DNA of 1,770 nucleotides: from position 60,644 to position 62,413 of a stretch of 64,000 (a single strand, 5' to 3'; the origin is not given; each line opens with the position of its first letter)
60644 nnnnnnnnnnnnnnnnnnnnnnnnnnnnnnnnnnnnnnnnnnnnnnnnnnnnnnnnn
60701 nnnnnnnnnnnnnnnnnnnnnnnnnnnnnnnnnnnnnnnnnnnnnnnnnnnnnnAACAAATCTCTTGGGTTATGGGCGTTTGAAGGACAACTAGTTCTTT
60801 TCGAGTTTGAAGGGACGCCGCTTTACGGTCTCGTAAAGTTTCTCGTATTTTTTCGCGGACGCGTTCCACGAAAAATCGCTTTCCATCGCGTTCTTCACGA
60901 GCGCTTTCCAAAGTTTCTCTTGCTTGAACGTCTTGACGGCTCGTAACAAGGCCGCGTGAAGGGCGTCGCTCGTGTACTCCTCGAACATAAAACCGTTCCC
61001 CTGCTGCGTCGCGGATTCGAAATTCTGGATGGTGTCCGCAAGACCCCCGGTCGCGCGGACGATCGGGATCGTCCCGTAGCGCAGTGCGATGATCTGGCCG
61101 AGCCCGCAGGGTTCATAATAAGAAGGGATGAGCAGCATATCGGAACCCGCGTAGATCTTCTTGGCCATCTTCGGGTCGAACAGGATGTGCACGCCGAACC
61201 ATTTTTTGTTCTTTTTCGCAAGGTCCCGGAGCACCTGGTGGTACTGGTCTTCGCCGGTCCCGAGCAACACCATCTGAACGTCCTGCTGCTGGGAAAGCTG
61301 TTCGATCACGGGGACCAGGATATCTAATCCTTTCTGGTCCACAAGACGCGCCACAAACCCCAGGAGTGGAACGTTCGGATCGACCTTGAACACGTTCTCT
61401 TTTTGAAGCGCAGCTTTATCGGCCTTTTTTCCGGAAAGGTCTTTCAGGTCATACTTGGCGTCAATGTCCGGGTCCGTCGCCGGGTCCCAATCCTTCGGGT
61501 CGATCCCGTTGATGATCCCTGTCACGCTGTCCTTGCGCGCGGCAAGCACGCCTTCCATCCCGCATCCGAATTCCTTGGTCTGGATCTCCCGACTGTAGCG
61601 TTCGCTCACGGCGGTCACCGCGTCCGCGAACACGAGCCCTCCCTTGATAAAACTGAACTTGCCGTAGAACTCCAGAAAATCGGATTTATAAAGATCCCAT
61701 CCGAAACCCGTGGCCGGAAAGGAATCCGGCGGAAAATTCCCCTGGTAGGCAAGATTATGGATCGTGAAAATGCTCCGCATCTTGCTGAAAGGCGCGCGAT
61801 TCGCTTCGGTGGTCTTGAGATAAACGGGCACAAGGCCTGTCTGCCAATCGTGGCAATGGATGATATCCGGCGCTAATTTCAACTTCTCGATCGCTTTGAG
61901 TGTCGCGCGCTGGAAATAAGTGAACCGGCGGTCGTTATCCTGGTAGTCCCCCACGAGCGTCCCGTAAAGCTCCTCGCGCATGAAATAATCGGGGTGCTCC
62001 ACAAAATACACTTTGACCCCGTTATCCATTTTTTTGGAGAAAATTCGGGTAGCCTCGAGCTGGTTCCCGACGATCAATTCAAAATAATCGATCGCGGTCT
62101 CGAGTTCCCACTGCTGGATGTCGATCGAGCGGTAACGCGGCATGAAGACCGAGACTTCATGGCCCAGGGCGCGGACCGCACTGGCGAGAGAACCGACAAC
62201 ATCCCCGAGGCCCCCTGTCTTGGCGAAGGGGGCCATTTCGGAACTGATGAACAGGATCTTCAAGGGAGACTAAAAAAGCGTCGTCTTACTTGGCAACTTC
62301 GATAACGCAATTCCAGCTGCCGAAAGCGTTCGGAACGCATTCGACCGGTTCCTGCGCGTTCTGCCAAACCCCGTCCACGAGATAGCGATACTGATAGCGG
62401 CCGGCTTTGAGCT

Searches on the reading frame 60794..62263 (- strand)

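Call 10: search_protein_families(library=pfam, proteins=[window:60794-62263:-], max_evalue=0.001)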
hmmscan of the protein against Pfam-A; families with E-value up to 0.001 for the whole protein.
window:60794-62263:- (490 aa): 6 families
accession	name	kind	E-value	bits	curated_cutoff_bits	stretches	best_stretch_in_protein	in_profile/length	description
PF08323.17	Glyco_transf_5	-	3.2e-88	295.9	22.7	1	2-241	1-238/239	Starch synthase catalytic domain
PF00534.26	Glycos_transf_1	-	8.4e-19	68.2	26.4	1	293-446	10-159/172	Glycosyl transferases group 1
PF13692.12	Glyco_trans_1_4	-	3.6e-14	53.7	27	1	299-443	2-140/142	Glycosyl transferases group 1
PF13439.12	Glyco_transf_4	-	2e-10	41.4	28.5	1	17-229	2-150/170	Glycosyltransferase Family 4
PF13579.12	Glyco_trans_4_4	-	5e-08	33.9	29.7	1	17-228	1-143/158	Glycosyl transferase 4-like domain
PF20706.3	GT4-conflict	-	1.4e-05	24.7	26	1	304-472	203-384/385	Family 4 Glycosyltransferase in conflict systems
